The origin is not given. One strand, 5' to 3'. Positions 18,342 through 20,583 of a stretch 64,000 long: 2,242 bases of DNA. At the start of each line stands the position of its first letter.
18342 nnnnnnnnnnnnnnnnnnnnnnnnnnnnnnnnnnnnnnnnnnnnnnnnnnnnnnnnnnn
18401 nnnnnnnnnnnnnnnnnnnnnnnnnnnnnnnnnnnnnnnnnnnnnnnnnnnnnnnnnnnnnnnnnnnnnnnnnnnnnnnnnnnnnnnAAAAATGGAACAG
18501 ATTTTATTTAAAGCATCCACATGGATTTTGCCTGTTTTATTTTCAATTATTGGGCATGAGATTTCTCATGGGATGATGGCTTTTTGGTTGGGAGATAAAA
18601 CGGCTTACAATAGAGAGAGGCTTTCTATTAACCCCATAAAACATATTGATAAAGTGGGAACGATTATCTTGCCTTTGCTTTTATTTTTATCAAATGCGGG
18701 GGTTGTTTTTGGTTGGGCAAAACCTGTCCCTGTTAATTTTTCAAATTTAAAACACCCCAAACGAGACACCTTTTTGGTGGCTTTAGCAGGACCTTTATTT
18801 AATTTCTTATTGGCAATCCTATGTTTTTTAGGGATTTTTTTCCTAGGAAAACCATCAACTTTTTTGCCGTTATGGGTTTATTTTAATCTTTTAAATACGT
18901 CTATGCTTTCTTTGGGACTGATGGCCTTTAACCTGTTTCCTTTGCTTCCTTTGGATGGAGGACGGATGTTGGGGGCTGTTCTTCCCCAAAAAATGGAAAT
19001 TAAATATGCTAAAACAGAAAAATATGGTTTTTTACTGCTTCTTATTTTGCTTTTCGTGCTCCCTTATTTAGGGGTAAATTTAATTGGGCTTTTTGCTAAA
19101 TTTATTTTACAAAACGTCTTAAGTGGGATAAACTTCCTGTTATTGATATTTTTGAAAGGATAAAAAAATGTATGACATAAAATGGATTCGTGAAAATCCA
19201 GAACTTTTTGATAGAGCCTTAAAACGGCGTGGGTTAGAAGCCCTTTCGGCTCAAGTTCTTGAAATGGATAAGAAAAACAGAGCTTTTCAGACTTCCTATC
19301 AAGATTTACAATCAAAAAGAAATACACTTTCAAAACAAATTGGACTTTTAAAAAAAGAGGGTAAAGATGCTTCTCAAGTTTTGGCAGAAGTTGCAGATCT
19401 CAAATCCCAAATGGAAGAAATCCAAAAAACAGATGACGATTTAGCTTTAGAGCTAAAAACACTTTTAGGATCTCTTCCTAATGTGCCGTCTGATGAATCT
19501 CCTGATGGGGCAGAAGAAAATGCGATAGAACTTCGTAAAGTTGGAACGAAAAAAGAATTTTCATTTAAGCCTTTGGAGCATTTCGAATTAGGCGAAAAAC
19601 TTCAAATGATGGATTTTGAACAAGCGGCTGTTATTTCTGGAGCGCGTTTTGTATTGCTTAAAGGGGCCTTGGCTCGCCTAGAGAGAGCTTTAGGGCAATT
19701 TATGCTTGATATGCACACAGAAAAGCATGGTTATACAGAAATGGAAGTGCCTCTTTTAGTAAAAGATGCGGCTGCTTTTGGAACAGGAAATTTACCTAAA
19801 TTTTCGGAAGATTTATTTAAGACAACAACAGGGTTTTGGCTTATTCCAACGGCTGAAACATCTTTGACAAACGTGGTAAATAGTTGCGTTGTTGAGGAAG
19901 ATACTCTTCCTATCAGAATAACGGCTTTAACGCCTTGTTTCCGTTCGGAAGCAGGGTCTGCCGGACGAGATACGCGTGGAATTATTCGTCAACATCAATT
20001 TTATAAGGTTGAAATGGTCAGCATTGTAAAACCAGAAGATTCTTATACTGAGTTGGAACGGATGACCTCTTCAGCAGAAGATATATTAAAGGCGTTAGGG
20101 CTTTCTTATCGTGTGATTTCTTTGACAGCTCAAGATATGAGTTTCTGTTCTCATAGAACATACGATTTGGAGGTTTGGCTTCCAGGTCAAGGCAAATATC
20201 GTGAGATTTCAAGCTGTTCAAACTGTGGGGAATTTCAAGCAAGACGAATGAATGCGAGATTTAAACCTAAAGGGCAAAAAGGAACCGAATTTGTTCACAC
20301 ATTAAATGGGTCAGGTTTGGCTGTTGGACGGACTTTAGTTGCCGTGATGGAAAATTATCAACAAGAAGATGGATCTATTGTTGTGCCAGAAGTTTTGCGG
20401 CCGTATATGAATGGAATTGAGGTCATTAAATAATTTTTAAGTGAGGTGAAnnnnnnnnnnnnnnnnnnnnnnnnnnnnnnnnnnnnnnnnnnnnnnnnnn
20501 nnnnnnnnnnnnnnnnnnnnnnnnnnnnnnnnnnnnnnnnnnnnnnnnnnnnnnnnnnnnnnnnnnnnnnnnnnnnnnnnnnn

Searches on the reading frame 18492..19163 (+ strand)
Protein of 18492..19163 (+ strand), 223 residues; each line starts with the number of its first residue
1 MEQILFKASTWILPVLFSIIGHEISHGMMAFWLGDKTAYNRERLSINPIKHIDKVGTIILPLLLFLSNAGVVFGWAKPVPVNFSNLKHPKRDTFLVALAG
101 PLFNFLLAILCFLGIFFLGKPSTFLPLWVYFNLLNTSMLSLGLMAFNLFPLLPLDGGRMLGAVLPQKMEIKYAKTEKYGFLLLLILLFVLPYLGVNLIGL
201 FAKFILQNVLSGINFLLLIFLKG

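Call 18: search_protein_families(library=pfam, proteins=[window:18492-19163:+], max_evalue=0.00001)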
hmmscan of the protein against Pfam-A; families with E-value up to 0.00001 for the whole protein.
window:18492-19163:+ (223 aa): 1 family
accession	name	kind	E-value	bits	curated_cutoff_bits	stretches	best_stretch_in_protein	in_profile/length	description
PF02163.28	Peptidase_M50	-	4.6e-13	49.5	27.2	2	136-189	166-220/221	Peptidase family M50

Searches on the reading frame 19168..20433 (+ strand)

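Call 18: search_protein_families(library=pfam, proteins=[window:19168-20433:+], max_evalue=0.00001)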
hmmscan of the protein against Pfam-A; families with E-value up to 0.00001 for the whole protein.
window:19168-20433:+ (421 aa): 2 families
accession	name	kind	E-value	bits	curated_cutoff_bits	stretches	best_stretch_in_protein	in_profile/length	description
PF00587.30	tRNA-synt_2b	-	2.4e-41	142.2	29.3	1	223-397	11-179/179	tRNA synthetase class II core domain (G, H, P, S and T)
PF02403.27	Seryl_tRNA_N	-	1.2e-27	96.7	28.2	1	1-107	1-108/108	Seryl-tRNA synthetase N-terminal domain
